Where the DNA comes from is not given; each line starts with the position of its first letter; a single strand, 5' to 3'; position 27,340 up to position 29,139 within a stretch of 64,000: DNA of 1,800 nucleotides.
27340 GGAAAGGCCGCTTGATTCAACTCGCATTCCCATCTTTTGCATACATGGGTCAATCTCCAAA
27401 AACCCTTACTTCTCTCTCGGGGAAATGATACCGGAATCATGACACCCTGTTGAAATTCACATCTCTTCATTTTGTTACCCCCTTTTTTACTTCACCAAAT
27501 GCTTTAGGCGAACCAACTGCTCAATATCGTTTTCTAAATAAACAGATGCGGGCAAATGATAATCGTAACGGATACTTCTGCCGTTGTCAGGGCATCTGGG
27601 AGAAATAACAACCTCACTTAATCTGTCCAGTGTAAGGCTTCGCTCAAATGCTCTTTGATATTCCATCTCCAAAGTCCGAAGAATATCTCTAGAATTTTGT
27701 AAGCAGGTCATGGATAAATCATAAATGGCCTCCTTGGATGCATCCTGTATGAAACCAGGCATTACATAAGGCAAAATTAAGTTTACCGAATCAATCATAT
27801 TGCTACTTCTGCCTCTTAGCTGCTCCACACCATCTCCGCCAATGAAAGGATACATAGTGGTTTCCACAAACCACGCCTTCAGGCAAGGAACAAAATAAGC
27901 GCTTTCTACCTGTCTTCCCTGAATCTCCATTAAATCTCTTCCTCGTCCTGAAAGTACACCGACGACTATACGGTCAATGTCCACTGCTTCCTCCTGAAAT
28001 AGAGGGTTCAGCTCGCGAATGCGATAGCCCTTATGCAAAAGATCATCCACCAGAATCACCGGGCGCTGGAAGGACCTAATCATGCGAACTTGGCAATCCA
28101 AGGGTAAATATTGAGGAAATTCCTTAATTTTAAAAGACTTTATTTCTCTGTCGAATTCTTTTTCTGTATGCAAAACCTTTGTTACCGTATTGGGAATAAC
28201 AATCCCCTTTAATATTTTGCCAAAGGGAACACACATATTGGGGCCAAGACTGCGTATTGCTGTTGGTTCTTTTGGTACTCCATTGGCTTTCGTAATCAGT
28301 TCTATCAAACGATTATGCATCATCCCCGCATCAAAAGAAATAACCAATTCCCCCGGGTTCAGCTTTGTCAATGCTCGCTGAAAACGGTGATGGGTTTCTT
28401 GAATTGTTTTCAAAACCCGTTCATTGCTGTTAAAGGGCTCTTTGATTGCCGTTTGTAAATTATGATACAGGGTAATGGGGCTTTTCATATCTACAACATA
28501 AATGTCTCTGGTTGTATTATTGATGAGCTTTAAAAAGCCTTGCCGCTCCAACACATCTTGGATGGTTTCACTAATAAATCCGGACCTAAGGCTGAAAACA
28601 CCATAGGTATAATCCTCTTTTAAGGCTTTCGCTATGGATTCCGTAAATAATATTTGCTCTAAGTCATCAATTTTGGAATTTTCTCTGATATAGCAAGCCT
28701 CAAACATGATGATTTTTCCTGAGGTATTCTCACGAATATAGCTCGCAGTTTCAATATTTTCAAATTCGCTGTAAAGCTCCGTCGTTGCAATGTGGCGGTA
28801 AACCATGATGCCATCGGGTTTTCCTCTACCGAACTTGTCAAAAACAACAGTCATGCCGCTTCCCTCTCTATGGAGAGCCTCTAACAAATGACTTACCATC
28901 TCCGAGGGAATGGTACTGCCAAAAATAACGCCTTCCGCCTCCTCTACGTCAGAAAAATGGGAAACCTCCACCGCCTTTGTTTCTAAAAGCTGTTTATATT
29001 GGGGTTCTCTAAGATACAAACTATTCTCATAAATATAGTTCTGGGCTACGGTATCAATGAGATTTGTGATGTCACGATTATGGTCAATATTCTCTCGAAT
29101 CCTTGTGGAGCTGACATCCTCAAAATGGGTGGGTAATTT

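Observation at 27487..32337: Four-module architecture with opposing synthetase and hydrolase activities on a HEAT scaffold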

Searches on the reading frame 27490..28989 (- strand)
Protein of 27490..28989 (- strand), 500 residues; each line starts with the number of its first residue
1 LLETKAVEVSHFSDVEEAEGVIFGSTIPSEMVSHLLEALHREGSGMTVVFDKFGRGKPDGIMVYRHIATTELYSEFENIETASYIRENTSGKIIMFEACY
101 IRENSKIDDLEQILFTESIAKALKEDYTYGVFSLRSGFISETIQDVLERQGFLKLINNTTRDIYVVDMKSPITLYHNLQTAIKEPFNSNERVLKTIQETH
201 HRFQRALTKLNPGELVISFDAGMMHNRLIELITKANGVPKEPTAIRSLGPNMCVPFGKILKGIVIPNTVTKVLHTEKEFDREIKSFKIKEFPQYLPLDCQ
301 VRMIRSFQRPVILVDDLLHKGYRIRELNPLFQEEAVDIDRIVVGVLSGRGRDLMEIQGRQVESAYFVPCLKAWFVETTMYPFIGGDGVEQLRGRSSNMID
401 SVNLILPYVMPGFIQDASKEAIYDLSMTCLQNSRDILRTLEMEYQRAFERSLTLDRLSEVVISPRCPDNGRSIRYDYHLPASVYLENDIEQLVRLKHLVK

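Call 36: search_protein_families(library=pfam, alignment_id=A5, max_evalue=10)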
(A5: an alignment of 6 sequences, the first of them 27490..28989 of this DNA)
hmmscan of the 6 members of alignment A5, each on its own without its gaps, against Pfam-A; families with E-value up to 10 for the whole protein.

A. member 1, window:27490-28989:- (500 aa): 1 family
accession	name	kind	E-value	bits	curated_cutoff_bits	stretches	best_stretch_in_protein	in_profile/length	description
PF08350.17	FilR1_middle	-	0.099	13.1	27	1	399-462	15-77/128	Methanogenesis regulatory protein FilR1, middle domain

B. families by the number of members that match (of 6 scanned): 6 families
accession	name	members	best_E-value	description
PF08350.17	FilR1_middle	3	0.0084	Methanogenesis regulatory protein FilR1, middle domain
PF00156.33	Pribosyltran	3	0.012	Phosphoribosyl transferase domain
PF04846.18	Herpes_pp38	1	0.0057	Herpesvirus pp38 phosphoprotein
PF15503.11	PPP1R35_C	1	0.068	Protein phosphatase 1 regulatory subunit 35 C-terminus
PF03698.18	UPF0180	1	0.22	Uncharacterised protein family (UPF0180)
PF01267.22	F-actin_cap_A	1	0.28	F-actin capping protein alpha subunit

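Call 37: search_solved_structures(query=A5, max_evalue=10, show_alignments=3)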
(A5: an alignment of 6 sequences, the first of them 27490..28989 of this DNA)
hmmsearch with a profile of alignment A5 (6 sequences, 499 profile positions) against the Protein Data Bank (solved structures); distinct sequences matched with E-value up to 10: 5.
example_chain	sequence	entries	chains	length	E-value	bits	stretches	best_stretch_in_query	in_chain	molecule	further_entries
6xf1_A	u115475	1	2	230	0.0093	18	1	166-237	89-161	Nesprin-2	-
8xzv_Q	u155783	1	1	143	0.072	15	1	428-490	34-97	pTAC18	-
3v9o_A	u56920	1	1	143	0.44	12.4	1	143-214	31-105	Dihydroneopterin aldolase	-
8w9z_P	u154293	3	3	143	0.86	11.5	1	437-491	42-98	PAP13(pTAC18)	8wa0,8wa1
1zrh_A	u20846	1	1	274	1.4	10.7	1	121-194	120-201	Heparan sulfate glucosamine 3-O-sulfotransferase 1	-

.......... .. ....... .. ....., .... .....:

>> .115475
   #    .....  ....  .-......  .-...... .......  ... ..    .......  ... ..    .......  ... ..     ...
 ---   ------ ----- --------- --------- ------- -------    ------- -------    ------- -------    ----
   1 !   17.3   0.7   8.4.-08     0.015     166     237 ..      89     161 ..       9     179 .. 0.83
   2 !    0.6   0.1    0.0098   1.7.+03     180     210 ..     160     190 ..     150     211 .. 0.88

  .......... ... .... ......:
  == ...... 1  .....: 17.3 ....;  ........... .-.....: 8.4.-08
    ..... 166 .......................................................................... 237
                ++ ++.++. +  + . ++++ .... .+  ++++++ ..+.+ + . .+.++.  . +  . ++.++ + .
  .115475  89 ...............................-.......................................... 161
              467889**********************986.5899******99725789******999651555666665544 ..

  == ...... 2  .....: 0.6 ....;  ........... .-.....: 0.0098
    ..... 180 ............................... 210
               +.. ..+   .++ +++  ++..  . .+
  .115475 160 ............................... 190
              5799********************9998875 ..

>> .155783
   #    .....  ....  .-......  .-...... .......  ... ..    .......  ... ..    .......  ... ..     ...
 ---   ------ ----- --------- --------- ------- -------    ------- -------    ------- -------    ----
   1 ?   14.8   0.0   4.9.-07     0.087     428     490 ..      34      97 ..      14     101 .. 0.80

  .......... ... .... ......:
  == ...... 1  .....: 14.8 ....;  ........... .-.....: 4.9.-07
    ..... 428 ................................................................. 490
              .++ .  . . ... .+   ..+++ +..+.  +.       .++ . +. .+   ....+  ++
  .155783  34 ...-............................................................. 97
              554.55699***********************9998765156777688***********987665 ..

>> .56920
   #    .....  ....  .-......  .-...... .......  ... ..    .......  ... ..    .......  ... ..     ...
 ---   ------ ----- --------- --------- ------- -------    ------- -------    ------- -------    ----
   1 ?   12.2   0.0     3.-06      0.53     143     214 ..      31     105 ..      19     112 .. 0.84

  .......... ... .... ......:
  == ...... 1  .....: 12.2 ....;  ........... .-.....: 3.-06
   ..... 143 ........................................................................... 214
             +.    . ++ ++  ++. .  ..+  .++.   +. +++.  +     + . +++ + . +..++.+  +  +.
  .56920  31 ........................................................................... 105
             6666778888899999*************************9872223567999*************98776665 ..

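Call 44: find_related_loci(query=A5, collection=genome_contigs, flank=9000)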
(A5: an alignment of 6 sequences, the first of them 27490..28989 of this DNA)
Query A5 (500 aa) in genome_contigs; peptide patterns used: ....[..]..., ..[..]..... (x = any residue, [..] = any of these).
599 stretches matched a pattern (row limit reached: there are more); 577 encode a relative of the query (tblastn E <= 1e-3); the best 80 are kept; 80 distinct loci.
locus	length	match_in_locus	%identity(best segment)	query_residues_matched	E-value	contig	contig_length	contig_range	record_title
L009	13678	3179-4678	97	1-500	0e+0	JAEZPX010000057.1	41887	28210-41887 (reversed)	MAG: Bacillota bacterium isolate OH_CFB_67 k127_1796259, whole genome shotgun sequence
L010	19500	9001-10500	89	1-500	0e+0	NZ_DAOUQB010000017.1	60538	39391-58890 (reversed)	MAG: Anaerotignum sp. isolate CSMAG_115 CSMAG_115_k141_108253_length_60538_cov_28.9898, whole genome shotgun sequence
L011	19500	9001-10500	86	1-500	0e+0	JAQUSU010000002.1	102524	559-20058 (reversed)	MAG: Anaerotignum sp. isolate STD2_103 NODE_595_length_102524_cov_14.334941_Sandtown_D2, whole genome shotgun sequence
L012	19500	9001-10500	87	1-500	0e+0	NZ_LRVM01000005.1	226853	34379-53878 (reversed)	Anaerotignum neopropionicum strain DSM-3847 CLNEO_contig000005, whole genome shotgun sequence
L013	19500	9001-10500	87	1-500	0e+0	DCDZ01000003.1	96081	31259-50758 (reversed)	MAG TPA_asm: Tyzzerella sp. UBA1042 UBA1042_contig_4799, whole genome shotgun sequence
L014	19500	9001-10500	86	1-500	0e+0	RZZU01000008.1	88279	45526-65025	MAG: Clostridia bacterium isolate INTA.CYC.007 contig-100_132, whole genome shotgun sequence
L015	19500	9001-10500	83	1-500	0e+0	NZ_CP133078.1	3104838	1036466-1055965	Anaerotignum sp. MB30-C6 chromosome, complete genome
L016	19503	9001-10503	64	1-500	0e+0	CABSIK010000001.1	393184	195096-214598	MAG TPA_asm: uncultured Clostridia bacterium isolate MGYG-HGUT-02623 genome assembly, contig: GUT_GENOME155703_1, whole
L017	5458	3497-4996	66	1-500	0e+0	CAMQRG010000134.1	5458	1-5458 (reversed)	MAG TPA_asm: uncultured Clostridia bacterium isolate SRR12270114_bin.25_metawrap_v1.3_MAG genome assembly, contig: NODE.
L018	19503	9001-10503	64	1-500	0e+0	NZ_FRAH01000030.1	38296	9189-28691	Anaerotignum lactatifermentans DSM 14214, whole genome shotgun sequence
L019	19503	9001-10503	63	1-500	0e+0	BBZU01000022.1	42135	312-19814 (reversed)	Clostridia bacterium UC5.1-1D10 DNA, contig: contig00022, whole genome shotgun sequence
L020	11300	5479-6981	64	1-500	0e+0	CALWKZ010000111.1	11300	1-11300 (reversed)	MAG: uncultured Anaerotignum sp. isolate E09__bin48 genome assembly, contig: E09__k127_8133608, whole genome shotgun seq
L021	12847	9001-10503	62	1-500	0e+0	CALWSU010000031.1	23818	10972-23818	MAG: uncultured Lachnospiraceae bacterium isolate BRZ_CE__bin39 genome assembly, contig: BRZ_CE__NODE_2971_length_23818_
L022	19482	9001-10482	64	1-500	0e+0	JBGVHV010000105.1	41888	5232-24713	MAG: Anaerotignum sp. isolate fecal_MAG_335 fecal_MAG_335_contig_0105, whole genome shotgun sequence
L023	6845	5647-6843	77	1-399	0e+0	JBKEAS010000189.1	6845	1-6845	MAG: Anaerotignum sp. isolate VLC_092 k121_5662691, whole genome shotgun sequence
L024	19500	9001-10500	97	1-500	0e+0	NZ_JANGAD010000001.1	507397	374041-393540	Anaerotignum propionicum strain DFI.7.94 IKIGPNOA_1, whole genome shotgun sequence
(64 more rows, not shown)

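Call 49: search_protein_families(library=ncbifam, proteins=[L024:10520-11710:+, window:27490-28989:-], max_evalue=1)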
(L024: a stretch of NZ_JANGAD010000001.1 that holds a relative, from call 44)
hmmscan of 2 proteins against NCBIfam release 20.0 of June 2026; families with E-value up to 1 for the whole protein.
L024:10520-11710:+ (397 aa): 3 families
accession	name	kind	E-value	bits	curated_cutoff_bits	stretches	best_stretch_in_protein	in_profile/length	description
TIGR01771.1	L-LDH-NAD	equivalog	5.3e-06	26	303.55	1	103-239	4-131/299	L-lactate dehydrogenase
NF000824.0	PRK00066.1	subfamily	1.3e-05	24.7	339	1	92-238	3-140/316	L-lactate dehydrogenase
NF004863.0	PRK06223.1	subfamily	0.025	13.7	283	1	95-240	3-139/313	malate dehydrogenase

window:27490-28989:- (500 aa): 0 families

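Call 62: search_protein_representatives(alignment_id=A8)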
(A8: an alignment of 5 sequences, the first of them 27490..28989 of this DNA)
Query: 5 sequences, 500 profile positions. Proteins with E-value up to 0.001 (for the whole library): 506; up to 1e-10: 378; up to 1e-30: 212. The best 150 are listed.
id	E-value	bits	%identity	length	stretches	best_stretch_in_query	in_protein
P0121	2.7e-235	798.3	-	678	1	3-500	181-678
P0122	1.4e-210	716.7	-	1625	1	2-497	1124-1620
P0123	9.3e-186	634.9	-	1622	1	3-500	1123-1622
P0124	9.8e-178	608.4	-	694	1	4-499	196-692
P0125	6.2e-177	605.8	-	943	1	2-498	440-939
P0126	7.5e-175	598.9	-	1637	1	16-496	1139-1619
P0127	9.6e-173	591.9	-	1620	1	19-498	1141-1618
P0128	3.7e-171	586.7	-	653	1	5-498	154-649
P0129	4.7e-171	586.4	-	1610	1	20-498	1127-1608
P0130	5.9e-170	582.8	-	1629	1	24-500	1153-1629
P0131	1.9e-169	581.1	-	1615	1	4-499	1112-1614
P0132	8.1e-169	579.0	-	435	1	67-499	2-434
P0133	8.7e-169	578.9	-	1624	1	10-498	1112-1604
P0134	1.1e-167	575.3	-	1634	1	4-499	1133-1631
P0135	3.9e-167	573.4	-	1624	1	7-499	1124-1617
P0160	4.8e-146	503.9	-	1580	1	4-500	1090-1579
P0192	5.6e-125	434.4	-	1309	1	4-490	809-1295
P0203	1.8e-117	409.6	-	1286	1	41-499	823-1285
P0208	2.5e-115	402.6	-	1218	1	34-498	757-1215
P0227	1.3e-97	344.1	-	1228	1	111-495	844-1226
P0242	2.4e-85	303.7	-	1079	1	166-495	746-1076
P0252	2.4e-73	264.1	-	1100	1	102-496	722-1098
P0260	6.0e-67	243.0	-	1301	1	128-494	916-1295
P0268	3.0e-59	217.6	-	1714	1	24-494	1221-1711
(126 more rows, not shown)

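Call 64: find_encoding_contigs(protein=P0192, flank=8000, max_places=3)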
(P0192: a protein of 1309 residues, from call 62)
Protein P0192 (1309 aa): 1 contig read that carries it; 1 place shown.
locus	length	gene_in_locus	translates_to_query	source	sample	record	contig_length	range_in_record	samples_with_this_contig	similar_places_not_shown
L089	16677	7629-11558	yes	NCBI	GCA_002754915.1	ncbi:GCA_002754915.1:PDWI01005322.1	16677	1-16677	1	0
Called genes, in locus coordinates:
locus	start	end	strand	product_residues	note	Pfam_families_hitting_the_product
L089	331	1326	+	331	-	PF00579:tRNA-synt_1b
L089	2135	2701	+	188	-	PF00265:TK, PF13604:AAA_30 (weak)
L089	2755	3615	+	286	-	-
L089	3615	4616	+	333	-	PF01699:Na_Ca_ex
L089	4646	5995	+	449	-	PF00342:PGI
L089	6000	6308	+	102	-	PF06803:DUF1232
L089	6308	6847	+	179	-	PF00156:Pribosyltran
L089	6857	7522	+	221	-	PF01791:DeoC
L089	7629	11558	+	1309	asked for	PF01467:CTP_transf_like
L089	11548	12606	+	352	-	PF00056:Ldh_1_N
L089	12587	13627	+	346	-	PF03358:FMN_red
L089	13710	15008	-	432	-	-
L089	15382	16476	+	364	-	PF06925:MGDG_synth, PF13439:Glyco_transf_4 (faint), PF00534:Glycos_transf_1 (weak), PF04101:Glyco_tran_28_C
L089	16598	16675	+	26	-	?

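Call 66: search_protein_families(library=pfam, proteins=[P0192, P0203, P0227, P0242, P0252, P0260, P0268], max_evalue=0.1)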
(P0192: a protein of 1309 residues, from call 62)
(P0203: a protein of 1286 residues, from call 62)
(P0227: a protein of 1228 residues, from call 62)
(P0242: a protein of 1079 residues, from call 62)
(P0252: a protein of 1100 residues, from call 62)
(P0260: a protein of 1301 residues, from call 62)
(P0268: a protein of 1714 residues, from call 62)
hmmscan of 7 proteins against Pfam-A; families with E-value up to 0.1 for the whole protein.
P0192 (1309 aa): 1 family
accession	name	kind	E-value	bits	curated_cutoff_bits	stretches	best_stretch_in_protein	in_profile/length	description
PF01467.32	CTP_transf_like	-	4.4e-09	37.1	21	1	604-769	1-132/133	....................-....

P0203 (1286 aa): 2 families
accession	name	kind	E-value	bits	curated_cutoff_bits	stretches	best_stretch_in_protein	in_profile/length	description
PF01467.32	CTP_transf_like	-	3.3e-05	24.5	21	1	613-713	1-94/133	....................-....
PF14278.11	TetR_C_8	-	0.055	14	26.1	0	389-460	3-77/103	Transcriptional regulator C-terminal region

P0227 (1228 aa): 1 family
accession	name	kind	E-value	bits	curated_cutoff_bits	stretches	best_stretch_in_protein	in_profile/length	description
PF13646.12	HEAT_2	-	0.034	14.9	27.7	0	210-253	33-70/88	HEAT repeats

P0242 (1079 aa): 2 families
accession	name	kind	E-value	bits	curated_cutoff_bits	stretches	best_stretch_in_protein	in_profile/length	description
PF01467.32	CTP_transf_like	-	2.2e-05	25.1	21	1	470-625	1-131/133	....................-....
PF24366.1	DUF7522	-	0.06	13.9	27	0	605-665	19-78/118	Family of unknown function (DUF7522)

P0252 (1100 aa): 0 families

P0260 (1301 aa): 2 families
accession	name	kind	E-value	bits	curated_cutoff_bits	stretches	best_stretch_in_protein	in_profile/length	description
PF01467.32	CTP_transf_like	-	2.2e-05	25.1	21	1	597-697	1-94/133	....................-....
PF02985.28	HEAT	-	0.012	16.3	23.5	0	78-104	1-27/31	HEAT repeat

P0268 (1714 aa): 3 families
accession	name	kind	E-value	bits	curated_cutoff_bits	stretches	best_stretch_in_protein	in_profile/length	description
PF01467.32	CTP_transf_like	-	8.4e-06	26.5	21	1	977-1147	2-132/133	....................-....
PF01966.28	HD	-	0.0003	21.5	22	1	201-286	2-97/116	HD domain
PF08218.17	Citrate_ly_lig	-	0.019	15.1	20.9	1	982-1038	9-63/182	Citrate lyase ligase C-terminal domain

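Call 88: find_encoding_contigs(protein=P0252, flank=7000, max_places=2)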
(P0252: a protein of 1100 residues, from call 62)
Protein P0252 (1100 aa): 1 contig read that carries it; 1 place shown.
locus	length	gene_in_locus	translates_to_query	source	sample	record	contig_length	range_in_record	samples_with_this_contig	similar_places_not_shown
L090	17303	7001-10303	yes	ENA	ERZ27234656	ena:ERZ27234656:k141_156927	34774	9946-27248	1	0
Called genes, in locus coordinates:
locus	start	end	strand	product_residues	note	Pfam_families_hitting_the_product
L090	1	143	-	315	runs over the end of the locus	PF02626:CT_A_B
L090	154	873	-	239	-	PF02682:CT_C_D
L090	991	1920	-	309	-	PF00126:HTH_1, PF13556:HTH_30 (weak), PF03466:LysR_substrate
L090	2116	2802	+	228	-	PF03737:RraA-like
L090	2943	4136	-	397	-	PF00155:Aminotran_1_2, PF01041:DegT_DnrJ_EryC1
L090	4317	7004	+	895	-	PF01326:PPDK_N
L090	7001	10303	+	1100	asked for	-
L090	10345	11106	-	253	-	PF00392:GntR (faint), PF08220:HTH_DeoR, PF08279:HTH_11 (weak), PF00455:DeoRC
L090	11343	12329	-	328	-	PF00248:Aldo_ket_red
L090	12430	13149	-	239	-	PF00005:ABC_tran, PF13304:AAA_21 (faint)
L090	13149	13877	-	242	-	PF13476:AAA_23 (weak), PF00005:ABC_tran, PF12399:BCA_ABC_TP_C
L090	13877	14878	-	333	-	PF02653:BPD_transp_2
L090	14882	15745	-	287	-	PF02653:BPD_transp_2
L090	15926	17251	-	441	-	PF13433:Peripla_BP_5, PF13458:Peripla_BP_6, PF01094:ANF_receptor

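Call 89: find_encoding_contigs(protein=P0203, flank=7000, max_places=2)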
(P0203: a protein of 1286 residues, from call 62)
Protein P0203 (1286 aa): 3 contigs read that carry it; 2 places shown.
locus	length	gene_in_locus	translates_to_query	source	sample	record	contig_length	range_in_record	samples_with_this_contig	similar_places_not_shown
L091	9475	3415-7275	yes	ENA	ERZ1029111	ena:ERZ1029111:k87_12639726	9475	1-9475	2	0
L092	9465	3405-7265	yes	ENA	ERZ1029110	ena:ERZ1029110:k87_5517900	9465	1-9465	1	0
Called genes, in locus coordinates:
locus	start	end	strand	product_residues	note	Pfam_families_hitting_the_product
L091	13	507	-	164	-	PF00881:Nitroreductase, PF14512:TM1586_NiRdase, PF00881:Nitroreductase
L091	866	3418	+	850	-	PF01326:PPDK_N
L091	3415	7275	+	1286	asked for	-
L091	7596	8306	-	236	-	PF02308:MgtC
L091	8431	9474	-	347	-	?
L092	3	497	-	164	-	PF00881:Nitroreductase, PF14512:TM1586_NiRdase, PF00881:Nitroreductase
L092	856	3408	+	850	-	PF01326:PPDK_N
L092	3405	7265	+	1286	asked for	-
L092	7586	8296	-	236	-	PF02308:MgtC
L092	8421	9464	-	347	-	?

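Call 90: search_protein_families(library=pfam, proteins=[L090:4317-7001:+, L091:866-3415:+, L089:11548-12603:+, L089:12587-13624:+], max_evalue=0.01)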
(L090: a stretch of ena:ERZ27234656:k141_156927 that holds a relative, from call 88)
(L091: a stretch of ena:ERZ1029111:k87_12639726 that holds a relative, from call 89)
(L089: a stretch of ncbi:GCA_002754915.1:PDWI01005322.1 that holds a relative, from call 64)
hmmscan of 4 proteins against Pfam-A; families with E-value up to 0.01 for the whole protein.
L090:4317-7001:+ (895 aa): 1 family
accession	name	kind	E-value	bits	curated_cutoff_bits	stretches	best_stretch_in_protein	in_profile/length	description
PF01326.24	PPDK_N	-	2.7e-41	142.4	27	1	324-702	3-324/328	Pyruvate phosphate dikinase, AMP/ATP-binding domain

L091:866-3415:+ (850 aa): 1 family
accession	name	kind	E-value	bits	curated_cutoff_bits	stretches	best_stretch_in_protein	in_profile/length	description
PF01326.24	PPDK_N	-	4.6e-41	141.6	27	1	279-659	3-326/328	Pyruvate phosphate dikinase, AMP/ATP-binding domain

L089:11548-12603:+ (352 aa): 1 family
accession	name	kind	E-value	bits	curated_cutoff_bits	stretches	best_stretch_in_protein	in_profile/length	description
PF00056.29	Ldh_1_N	-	7.9e-13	49.1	27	1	55-197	2-138/141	lactate/malate dehydrogenase, NAD binding domain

L089:12587-13624:+ (346 aa): 2 families
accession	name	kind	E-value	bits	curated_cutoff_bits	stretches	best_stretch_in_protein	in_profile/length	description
PF03358.20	FMN_red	-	1.3e-21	77.2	24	1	159-314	1-147/152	NADPH-dependent FMN reductase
PF02525.22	Flavodoxin_2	-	0.00053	20.2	27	1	160-263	2-103/198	Flavodoxin-like fold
